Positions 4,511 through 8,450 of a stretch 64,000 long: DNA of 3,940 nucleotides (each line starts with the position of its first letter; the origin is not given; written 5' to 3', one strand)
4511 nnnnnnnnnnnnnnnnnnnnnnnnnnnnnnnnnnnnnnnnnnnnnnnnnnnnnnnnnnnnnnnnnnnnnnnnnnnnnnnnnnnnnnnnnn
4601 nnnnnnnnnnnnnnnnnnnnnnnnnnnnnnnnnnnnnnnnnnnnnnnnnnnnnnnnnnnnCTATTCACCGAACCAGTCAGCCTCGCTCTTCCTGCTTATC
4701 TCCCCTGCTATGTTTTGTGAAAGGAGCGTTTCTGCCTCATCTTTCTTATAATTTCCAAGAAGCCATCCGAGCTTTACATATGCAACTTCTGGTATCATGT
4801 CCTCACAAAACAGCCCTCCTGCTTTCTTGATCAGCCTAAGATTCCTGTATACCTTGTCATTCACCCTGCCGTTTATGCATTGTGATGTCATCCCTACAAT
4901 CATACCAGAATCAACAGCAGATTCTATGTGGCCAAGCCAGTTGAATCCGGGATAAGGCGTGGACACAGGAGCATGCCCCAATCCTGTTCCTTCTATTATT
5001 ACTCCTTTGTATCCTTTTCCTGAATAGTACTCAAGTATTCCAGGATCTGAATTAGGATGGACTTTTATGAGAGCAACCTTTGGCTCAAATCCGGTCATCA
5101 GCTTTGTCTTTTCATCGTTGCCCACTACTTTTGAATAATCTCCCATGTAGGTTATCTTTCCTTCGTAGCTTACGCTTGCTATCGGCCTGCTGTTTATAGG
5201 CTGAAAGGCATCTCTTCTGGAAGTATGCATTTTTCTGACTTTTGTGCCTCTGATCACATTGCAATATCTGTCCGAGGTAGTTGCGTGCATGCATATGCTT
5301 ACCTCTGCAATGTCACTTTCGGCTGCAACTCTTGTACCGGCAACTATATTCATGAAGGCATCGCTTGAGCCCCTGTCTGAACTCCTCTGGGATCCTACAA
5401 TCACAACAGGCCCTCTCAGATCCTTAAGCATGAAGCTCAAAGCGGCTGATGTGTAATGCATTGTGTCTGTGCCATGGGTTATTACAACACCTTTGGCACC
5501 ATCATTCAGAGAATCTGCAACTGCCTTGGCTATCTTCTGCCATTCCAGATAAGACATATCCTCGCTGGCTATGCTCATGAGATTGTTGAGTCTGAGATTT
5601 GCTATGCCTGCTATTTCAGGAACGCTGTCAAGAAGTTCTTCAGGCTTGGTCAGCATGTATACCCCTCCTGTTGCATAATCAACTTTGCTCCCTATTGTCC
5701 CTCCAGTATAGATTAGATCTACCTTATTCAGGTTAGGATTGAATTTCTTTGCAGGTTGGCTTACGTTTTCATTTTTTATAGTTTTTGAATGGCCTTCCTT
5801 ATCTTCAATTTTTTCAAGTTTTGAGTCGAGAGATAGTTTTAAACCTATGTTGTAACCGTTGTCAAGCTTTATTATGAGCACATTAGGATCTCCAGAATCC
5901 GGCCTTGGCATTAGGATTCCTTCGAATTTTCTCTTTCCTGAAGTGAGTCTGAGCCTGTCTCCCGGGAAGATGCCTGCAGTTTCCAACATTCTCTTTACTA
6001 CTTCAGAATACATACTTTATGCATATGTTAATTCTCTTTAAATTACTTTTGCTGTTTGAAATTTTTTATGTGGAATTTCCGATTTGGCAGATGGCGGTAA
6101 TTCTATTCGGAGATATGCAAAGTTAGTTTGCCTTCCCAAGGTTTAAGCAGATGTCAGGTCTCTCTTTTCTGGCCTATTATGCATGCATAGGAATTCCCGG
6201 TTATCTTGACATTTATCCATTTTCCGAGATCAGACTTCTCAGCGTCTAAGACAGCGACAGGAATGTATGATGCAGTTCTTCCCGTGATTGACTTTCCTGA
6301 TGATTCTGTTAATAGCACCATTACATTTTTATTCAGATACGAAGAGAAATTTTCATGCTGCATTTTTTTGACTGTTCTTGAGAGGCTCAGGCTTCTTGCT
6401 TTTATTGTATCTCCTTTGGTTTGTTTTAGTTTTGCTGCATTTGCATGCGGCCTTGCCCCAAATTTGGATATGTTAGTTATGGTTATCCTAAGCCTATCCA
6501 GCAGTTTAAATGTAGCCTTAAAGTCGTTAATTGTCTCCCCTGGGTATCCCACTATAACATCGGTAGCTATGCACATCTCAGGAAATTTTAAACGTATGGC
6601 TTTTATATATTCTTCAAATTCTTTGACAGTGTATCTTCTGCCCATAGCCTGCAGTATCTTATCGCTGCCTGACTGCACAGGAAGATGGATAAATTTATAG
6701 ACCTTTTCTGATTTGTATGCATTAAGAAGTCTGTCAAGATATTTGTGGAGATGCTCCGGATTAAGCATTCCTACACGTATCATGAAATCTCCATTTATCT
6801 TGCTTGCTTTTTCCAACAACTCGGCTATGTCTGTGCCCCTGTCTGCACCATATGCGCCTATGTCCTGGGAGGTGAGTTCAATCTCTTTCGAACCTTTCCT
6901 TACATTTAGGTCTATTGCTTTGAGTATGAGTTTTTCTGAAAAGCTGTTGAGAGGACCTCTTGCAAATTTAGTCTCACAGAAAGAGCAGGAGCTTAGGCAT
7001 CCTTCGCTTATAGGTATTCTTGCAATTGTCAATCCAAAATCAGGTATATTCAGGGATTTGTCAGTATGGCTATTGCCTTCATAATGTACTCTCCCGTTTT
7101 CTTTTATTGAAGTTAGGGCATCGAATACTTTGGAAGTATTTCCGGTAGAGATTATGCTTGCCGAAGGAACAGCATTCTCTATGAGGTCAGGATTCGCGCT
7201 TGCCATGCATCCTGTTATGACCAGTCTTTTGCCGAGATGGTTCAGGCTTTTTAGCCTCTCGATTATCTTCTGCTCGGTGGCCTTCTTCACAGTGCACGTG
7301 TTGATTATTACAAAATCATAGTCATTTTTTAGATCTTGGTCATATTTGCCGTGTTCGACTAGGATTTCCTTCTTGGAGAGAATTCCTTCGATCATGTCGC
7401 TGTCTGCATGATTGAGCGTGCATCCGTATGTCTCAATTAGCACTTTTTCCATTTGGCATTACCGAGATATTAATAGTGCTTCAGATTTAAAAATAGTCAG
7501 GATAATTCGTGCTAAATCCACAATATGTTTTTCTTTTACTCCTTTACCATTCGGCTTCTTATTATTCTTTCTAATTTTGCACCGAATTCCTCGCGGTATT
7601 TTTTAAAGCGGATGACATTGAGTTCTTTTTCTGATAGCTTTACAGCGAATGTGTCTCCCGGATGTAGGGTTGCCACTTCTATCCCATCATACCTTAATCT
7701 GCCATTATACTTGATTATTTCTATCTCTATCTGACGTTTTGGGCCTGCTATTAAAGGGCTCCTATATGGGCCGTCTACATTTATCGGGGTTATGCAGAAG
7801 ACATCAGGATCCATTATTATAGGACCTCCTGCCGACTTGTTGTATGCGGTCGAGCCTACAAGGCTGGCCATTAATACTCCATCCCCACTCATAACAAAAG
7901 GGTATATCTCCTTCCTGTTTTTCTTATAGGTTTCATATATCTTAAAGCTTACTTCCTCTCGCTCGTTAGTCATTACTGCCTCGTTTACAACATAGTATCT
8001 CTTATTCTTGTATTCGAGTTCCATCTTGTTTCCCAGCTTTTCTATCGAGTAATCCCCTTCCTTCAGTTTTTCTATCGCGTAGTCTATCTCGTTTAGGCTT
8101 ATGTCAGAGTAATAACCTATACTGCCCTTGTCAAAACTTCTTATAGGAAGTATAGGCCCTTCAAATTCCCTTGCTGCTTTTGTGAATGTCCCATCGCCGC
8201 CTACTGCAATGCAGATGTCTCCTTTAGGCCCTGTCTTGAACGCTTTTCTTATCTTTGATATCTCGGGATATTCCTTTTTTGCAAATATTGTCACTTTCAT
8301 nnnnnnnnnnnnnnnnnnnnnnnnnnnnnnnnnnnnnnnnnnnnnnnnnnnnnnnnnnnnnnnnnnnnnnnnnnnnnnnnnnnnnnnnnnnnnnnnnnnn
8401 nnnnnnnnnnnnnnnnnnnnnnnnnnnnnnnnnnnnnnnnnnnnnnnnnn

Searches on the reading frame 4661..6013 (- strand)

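Call 32: search_protein_families(library=pfam, max_evalue=0.00001, proteins=[window:4661-6013:-])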
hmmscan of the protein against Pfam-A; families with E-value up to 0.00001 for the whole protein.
window:4661-6013:- (450 aa): 3 families
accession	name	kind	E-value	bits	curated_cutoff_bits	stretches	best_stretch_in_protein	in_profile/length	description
PF00710.25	Asparaginase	-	8.9e-60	202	22.5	1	97-288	1-186/193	Asparaginase, N-terminal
PF17763.6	Asparaginase_C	-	1.4e-25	89.9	34.6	1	312-426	1-108/114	Glutaminase/Asparaginase C-terminal domain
PF18195.6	GatD_N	-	4e-17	61.8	25.7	1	17-67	3-52/54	GatD N-terminal domain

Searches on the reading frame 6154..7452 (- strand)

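Call 32: search_protein_families(library=pfam, max_evalue=0.00001, proteins=[window:6154-7452:-])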
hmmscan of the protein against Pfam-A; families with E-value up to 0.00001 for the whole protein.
window:6154-7452:- (432 aa): 2 families
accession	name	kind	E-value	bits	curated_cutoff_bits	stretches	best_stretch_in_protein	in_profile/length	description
PF04055.27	Radical_SAM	-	8.9e-22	78.5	29.5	1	146-318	1-166/166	Radical SAM superfamily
PF00919.26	UPF0004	-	4.7e-19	68.7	27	1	3-99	1-94/98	Uncharacterized protein family UPF0004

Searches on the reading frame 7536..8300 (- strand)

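Call 32: search_protein_families(library=pfam, max_evalue=0.00001, proteins=[window:7536-8300:-])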
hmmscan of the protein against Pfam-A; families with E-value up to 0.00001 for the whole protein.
window:7536-8300:- (254 aa): 2 families
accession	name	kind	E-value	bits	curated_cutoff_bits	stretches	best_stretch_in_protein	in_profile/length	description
PF01513.26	NAD_kinase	-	8.1e-10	39.5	25.5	1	26-84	72-130/130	ATP-NAD kinase N-terminal domain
PF20143.4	NAD_kinase_C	-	2.1e-09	37.6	23.7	1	136-231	28-125/126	ATP-NAD kinase C-terminal domain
